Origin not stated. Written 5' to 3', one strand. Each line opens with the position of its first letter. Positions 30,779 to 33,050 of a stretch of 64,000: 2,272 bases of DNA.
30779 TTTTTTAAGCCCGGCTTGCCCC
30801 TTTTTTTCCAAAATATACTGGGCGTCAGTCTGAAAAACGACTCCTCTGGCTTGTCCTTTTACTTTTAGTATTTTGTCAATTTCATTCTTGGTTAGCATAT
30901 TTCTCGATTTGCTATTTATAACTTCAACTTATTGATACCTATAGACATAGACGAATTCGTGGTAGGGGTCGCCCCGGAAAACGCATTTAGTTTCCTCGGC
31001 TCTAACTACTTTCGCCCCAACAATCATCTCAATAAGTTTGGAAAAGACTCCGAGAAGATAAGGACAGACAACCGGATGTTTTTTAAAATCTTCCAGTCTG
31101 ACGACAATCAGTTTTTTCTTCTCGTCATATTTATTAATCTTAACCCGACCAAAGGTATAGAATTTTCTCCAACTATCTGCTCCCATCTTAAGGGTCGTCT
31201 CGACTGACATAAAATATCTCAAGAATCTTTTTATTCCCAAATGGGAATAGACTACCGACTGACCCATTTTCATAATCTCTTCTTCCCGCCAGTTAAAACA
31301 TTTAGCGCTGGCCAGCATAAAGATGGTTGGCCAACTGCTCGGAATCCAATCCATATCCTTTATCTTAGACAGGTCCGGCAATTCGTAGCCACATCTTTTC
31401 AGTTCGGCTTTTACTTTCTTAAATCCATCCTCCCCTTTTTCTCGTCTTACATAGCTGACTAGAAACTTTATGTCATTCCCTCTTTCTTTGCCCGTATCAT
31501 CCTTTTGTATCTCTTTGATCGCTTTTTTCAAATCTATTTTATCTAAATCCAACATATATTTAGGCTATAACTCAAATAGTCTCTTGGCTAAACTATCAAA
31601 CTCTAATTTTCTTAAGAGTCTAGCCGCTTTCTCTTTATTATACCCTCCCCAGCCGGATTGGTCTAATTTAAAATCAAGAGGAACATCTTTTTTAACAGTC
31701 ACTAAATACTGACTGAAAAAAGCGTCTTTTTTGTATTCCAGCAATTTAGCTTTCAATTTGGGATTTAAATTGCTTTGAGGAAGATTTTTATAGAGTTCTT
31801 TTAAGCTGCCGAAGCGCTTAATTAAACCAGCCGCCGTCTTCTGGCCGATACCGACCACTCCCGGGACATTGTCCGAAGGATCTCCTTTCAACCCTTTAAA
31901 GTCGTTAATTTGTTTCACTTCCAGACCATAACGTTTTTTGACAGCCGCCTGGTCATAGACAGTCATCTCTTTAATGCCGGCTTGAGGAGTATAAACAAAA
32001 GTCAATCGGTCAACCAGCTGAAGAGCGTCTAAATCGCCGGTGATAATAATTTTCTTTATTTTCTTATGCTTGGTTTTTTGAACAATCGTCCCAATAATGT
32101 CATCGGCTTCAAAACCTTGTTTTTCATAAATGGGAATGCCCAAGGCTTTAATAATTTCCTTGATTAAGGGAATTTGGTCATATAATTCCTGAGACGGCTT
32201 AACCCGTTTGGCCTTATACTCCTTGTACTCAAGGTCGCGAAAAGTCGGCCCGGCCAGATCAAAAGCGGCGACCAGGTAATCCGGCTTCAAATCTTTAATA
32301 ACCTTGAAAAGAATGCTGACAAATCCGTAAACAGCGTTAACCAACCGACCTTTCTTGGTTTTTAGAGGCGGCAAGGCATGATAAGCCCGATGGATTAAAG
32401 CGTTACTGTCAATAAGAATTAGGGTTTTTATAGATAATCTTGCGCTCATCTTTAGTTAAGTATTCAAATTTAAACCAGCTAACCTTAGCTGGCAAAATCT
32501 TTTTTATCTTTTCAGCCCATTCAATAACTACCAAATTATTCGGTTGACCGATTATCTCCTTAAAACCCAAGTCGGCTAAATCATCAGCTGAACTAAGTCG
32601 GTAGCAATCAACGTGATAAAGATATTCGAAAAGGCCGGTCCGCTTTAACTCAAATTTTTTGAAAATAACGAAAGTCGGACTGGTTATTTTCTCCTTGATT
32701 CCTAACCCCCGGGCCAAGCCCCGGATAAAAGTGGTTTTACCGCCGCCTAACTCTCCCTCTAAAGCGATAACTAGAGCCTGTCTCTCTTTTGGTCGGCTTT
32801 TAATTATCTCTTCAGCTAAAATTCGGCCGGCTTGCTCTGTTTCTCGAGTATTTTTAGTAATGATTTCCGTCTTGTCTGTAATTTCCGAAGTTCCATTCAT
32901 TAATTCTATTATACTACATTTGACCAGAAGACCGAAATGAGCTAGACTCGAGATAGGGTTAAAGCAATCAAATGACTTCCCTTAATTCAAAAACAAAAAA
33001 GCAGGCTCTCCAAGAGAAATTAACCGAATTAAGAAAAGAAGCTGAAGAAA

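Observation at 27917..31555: Signalling operon: two tandem V4R-like paralogues, a cytoplasmic PAS histidine kinase and two stand-alone CheY receivers, with a DUF3048 protein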

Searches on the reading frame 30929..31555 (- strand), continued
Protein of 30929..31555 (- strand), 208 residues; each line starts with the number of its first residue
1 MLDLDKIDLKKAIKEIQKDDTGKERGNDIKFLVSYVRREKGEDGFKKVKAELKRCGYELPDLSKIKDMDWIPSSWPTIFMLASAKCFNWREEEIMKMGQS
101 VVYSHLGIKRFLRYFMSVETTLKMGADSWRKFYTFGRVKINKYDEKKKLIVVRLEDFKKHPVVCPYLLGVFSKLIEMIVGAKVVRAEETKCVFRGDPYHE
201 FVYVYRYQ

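Call 47: search_protein_families(library=pfam, proteins=[L008:8614-8958:+, L008:9402-10664:+, L015:5753-6943:+, L015:3033-5048:+, L015:9525-10229:+, L016:4016-5242:+, L016:2187-4019:+, L017:8530-10290:+, L021:8529-11969:+, L004:657-2414:+], max_evalue=0.0001)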
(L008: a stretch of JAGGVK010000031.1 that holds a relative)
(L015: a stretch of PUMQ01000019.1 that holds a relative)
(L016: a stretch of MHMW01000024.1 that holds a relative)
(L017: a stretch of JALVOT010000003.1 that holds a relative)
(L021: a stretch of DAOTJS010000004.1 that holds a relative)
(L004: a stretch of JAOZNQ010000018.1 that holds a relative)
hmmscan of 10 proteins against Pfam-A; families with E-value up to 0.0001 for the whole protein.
L008:8614-8958:+ (114 aa): 0 families

L008:9402-10664:+ (420 aa): 2 families
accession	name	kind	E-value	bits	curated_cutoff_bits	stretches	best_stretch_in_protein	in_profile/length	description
PF00091.31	Tubulin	-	2.6e-29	103.3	33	1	26-184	2-188/190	Tubulin/FtsZ family, GTPase domain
PF12327.13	FtsZ_C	-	1.5e-08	35.2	27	1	243-325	9-91/95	FtsZ family, C-terminal domain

L015:5753-6943:+ (396 aa): 2 families
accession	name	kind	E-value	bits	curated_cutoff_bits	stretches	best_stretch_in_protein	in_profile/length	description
PF09603.15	Fib_succ_major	-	3e-35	122.6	33.9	1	234-394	1-186/187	Fibrobacter succinogenes major domain (Fib_succ_major)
PF01471.23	PG_binding_1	-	4e-05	24.2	23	0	79-128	1-41/57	Putative peptidoglycan binding domain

L015:3033-5048:+ (671 aa): 1 family
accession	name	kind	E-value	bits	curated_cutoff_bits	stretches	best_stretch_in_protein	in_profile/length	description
PF01471.23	PG_binding_1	-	7.2e-06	26.5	23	1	98-154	11-57/57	Putative peptidoglycan binding domain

L015:9525-10229:+ (234 aa): 1 family
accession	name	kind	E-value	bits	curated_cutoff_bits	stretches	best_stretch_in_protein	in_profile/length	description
PF18936.5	DUF5684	-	2.1e-05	25.5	27.4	0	126-170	1-42/81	Family of unknown function (DUF5684)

L016:4016-5242:+ (408 aa): 5 families
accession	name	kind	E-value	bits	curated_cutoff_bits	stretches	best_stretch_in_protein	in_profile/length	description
PF04539.22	Sigma70_r3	-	1.5e-24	86.3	25.3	1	255-330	1-75/78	Sigma-70 region 3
PF04542.20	Sigma70_r2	-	5.5e-22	77.8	24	1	174-246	1-71/71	Sigma-70 region 2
PF04545.22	Sigma70_r4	-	1.9e-18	66.2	24.1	1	346-398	2-50/50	Sigma-70, region 4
PF00140.25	Sigma70_r1_2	-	7.2e-14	51.9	22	1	135-168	1-33/34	Sigma-70 factor, region 1.2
PF03979.19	Sigma70_r1_1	-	1.3e-10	41.5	22.5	1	55-119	4-66/81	Sigma-70 factor, region 1.1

L016:2187-4019:+ (610 aa): 6 families
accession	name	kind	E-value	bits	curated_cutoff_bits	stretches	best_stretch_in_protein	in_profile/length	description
PF08275.17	DNAG_N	-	4.1e-36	124.3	26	1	117-254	1-127/128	DNA primase catalytic core, N-terminal domain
PF01807.25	Zn_ribbon_DnaG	-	8e-34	115.8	24.9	1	6-96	6-96/98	CHC2 zinc finger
PF13155.12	Toprim_2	-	1.6e-19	70.5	22.1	1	266-348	2-87/88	Toprim-like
PF13662.12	Toprim_4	-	8e-16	58.5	25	1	267-337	6-83/85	Toprim domain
PF01751.28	Toprim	-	2.7e-10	40.7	23.1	1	265-339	3-95/96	Toprim domain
PF13362.12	Toprim_3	-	9e-05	23.3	27.2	0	281-351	21-91/95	Toprim domain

L017:8530-10290:+ (586 aa): 9 families
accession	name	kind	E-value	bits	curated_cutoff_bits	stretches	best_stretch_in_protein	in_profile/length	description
PF13426.13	PAS_9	-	2.2e-42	143.9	27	3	278-380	1-103/103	PAS domain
PF13487.12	HD_5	-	3.2e-40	138.1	27.2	1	406-568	3-168/170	HD domain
PF00989.32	PAS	-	6.6e-27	94.2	22.6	3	146-253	2-113/113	PAS fold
PF08448.16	PAS_4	-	1.4e-23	83.7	23.1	2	151-257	1-109/110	PAS fold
PF01966.28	HD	-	8.6e-22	78.1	22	1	418-539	2-116/116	HD domain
PF13188.13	PAS_8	-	3.1e-20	71.7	21.8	2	146-204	2-59/65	PAS domain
PF08447.18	PAS_3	-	7.7e-20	71.4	25.6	1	289-363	1-75/89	PAS fold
PF08668.18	HDOD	-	6.7e-06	26.2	22.9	1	418-507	96-195/196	HDOD domain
PF24820.1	Diguanyl_cycl_sensor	-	1.1e-05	25.8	28.1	0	279-356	8-89/109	Diguanylate cyclase-like sensor domain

L021:8529-11969:+ (1146 aa): 13 families
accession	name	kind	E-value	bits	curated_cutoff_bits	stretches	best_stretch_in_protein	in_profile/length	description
PF13426.13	PAS_9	-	7.1e-61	203.3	27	4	395-495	3-103/103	PAS domain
PF08448.16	PAS_4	-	2.3e-60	202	23.1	5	648-756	2-109/110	PAS fold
PF00989.32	PAS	-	3.2e-54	182.2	22.6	4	384-491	2-111/113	PAS fold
PF08447.18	PAS_3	-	1.9e-36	124.6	25.6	2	534-614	3-74/89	PAS fold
PF13188.13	PAS_8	-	1.4e-30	104.5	21.8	2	641-693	1-53/65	PAS domain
PF02518.31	HATPase_c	-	1e-22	81.1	26.4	1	885-1005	2-109/111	Histidine kinase-, DNA gyrase B-, and HSP90-like ATPase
PF00072.30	Response_reg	-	6.1e-20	71.9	30.2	1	1028-1139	1-110/111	Response regulator receiver domain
PF24820.1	Diguanyl_cycl_sensor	-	1e-09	38.7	28.1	0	388-440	1-53/109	Diguanylate cyclase-like sensor domain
PF00512.31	HisKA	-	5.9e-09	36.3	26.9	1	779-842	3-65/66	His Kinase A (phospho-acceptor) domain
PF14598.12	PAS_11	-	6.6e-08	32.9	25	0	541-612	23-83/109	PAS domain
PF08446.17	PAS_2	-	1.3e-07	32.8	21.4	0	396-467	18-89/107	PAS fold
PF12860.13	PAS_7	-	2.2e-07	31.4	27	0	389-432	1-45/115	PAS fold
PF13596.12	PAS_10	-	1.5e-06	29.2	22.1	0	388-494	4-106/106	PAS domain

L004:657-2414:+ (585 aa): 8 families
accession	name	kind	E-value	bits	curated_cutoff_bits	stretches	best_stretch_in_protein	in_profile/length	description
PF13487.12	HD_5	-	6.1e-41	140.4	27.2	1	406-570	3-170/170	HD domain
PF13426.13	PAS_9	-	2e-39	134.5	27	3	278-380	1-103/103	PAS domain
PF00989.32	PAS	-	1.2e-28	99.8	22.6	2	38-137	11-113/113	PAS fold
PF08448.16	PAS_4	-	5.7e-25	88.1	23.1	3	151-257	1-109/110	PAS fold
PF13188.13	PAS_8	-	3.8e-23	81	21.8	2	146-194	2-51/65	PAS domain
PF01966.28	HD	-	4.1e-21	75.9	22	1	418-539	2-116/116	HD domain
PF08447.18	PAS_3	-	8.7e-19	68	25.6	1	289-352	1-64/89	PAS fold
PF18095.7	PAS_12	-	4.8e-06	26.6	22.6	0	274-362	52-135/153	UPF0242 C-terminal PAS-like domain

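Call 68: search_protein_families(library=pfam, proteins=[L010:10234-11091:+, L033:3386-4774:-, L036:2522-3259:+, L032:9514-10290:+, L008:6677-7753:+, L035:9601-10626:+, L034:9099-9551:+, L003:10397-11233:+, L003:5425-7335:+], max_evalue=0.0001)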
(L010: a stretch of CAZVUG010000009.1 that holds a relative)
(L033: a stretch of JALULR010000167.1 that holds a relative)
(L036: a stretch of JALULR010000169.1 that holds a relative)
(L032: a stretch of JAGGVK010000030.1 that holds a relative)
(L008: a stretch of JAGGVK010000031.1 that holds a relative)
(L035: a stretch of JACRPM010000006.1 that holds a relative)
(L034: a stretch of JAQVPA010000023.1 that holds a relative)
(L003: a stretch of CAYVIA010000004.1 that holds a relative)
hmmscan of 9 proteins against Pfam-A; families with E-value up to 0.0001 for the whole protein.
L010:10234-11091:+ (285 aa): 0 families

L033:3386-4774:- (462 aa): 2 families
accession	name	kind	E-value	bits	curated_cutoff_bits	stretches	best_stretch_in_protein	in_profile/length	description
PF04894.17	Nre_N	-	3.6e-87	293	25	1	82-342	2-269/270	Archaeal Nre, N-terminal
PF04895.17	Nre_C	-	4.2e-39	133.3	27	1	354-461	2-110/110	Archaeal Nre, C-terminal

L036:2522-3259:+ (245 aa): 2 families
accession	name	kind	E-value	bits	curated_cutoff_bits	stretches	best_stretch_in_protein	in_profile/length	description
PF21948.1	LplA-B_cat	-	1.8e-50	172.2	27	1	13-208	2-200/200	Lipoyl protein ligase A/B catalytic domain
PF03099.24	BPL_LplA_LipB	-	3.6e-15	56.5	21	1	47-155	2-131/133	Biotin/lipoate A/B protein ligase family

L032:9514-10290:+ (258 aa): 1 family
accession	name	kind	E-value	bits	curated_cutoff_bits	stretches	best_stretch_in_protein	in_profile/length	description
PF00300.27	His_Phos_1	-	1.3e-29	103.7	21.7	2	118-223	69-172/194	Histidine phosphatase superfamily (branch 1)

L008:6677-7753:+ (358 aa): 1 family
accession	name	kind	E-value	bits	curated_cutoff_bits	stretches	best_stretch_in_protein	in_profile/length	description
PF00756.26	Esterase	-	1.3e-29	104.2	22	1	63-327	8-216/251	Putative esterase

L035:9601-10626:+ (341 aa): 2 families
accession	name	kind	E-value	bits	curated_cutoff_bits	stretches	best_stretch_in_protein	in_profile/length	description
PF02518.31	HATPase_c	-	1.6e-30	106.3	26.4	1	207-318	2-110/111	Histidine kinase-, DNA gyrase B-, and HSP90-like ATPase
PF00512.31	HisKA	-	7e-15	55.3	26.9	1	93-161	1-66/66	His Kinase A (phospho-acceptor) domain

L034:9099-9551:+ (150 aa): 1 family
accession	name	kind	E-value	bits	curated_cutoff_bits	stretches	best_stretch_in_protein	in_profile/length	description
PF00072.30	Response_reg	-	4.8e-27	94.8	30.2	1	35-146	1-110/111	Response regulator receiver domain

L003:10397-11233:+ (278 aa): 1 family
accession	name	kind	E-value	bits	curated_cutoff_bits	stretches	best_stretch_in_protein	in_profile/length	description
PF00072.30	Response_reg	-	4.8e-52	175.2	30.2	2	13-112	1-100/111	Response regulator receiver domain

L003:5425-7335:+ (636 aa): 2 families
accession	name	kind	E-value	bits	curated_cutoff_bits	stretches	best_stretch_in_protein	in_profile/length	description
PF02518.31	HATPase_c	-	3.4e-30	105.2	26.4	1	525-635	2-110/111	Histidine kinase-, DNA gyrase B-, and HSP90-like ATPase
PF00512.31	HisKA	-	5.2e-17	62.1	26.9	1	410-478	1-66/66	His Kinase A (phospho-acceptor) domain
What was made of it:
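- A REC-REC fusion replaces the two receivers in L003 (call 68).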

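Call 69: predict_structure(alignment_id=A4)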
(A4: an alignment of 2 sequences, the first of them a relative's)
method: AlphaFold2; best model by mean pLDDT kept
length: 410 residues; sequences in the alignment: 2
mean_pLDDT: 48.8   pTM: 0.33
mean pLDDT of the five models: 48.8, 47.2, 45.7, 43.5, 42.8
residues with pLDDT >= 90: 0; 70-90: 45; 50-70: 125; < 50: 240
segments of 3 or more residues with pLDDT < 50: 1-3, 5-7, 16-37, 43-48, 50-111, 127-131, 152-165, 177-179, 202-240, 242-244, 258-261, 268-319, 335-337, 361-368
pLDDT, mean of each block of 10 residues (from residue 1): 45 40 36 43 47 38 26 36 39 33 32 57 50 63 67 41 47 50 62 68 39 28 27 43 56 51 51 35 42 37 32 40 64 53 78 77 45 64 66 70 81
secondary structure, 60 per line:
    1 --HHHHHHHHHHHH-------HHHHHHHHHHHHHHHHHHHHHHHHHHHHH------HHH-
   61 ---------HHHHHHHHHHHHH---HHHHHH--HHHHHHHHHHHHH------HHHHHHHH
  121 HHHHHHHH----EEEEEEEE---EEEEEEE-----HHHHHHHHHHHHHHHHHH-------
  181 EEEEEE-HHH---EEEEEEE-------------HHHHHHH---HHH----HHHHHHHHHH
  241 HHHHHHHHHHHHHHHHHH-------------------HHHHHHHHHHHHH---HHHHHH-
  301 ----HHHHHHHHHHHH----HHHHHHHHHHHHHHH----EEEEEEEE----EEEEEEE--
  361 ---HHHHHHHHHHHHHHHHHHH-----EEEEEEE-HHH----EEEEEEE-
elements in order: H3-14 H22-50 H70-82 H86-91 H94-106 H113-128 E133-140 E144-150 H156-173 E181-186 E194-200 H214-220 H231-258 H278-290 H294-299 H305-316 H321-335 E340-347 E352-358 H364-382 E388-394 E403-409

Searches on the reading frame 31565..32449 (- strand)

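Call 3: search_protein_families(library=pfam, proteins=[window:31565-32449:-], max_evalue=1)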
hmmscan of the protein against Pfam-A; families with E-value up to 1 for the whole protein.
window:31565-32449:- (294 aa): 4 families
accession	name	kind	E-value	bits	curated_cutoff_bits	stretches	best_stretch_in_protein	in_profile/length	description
PF02739.22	5_3_exonuc_N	-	4.5e-54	183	34.3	1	9-175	1-164/164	5'-3' exonuclease, N-terminal resolvase-like domain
PF01367.25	5_3_exonuc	-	5.5e-28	97.8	40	1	178-271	3-95/97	5'-3' exonuclease, C-terminal SAM fold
PF22409.2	TopoV_HHH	-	0.0086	16.5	27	1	205-219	11-25/29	Topoisomerase V, HHH domain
PF12826.13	HHH_2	-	0.22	12.2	27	1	198-221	8-31/64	Helix-hairpin-helix motif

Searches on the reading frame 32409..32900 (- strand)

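Call 3: search_protein_families(library=pfam, proteins=[window:32409-32900:-], max_evalue=1)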
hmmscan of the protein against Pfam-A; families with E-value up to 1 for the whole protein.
window:32409-32900:- (163 aa): 7 families
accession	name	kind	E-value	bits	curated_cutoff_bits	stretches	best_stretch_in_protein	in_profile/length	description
PF02367.23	TsaE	-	4.6e-34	117.6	26.6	1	16-154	2-127/128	Threonylcarbamoyl adenosine biosynthesis protein TsaE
PF05729.18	NACHT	-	0.0054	17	26.7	1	44-125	2-85/167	NACHT domain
PF05049.19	IIGP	-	0.0068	16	24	1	30-79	25-71/375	Interferon-inducible GTPase (IIGP)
PF13401.12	AAA_22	-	0.028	15.2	27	1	41-107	4-49/130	AAA domain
PF07693.20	KAP_NTPase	-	0.036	13.7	20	1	35-86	15-62/293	KAP family P-loop domain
PF25199.1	nSTAND_NTPase5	-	0.049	13.9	34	1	29-63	29-62/145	Novel STAND NTPase 5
PF13238.12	AAA_18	-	0.16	12.9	29.4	1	45-125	1-76/128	AAA domain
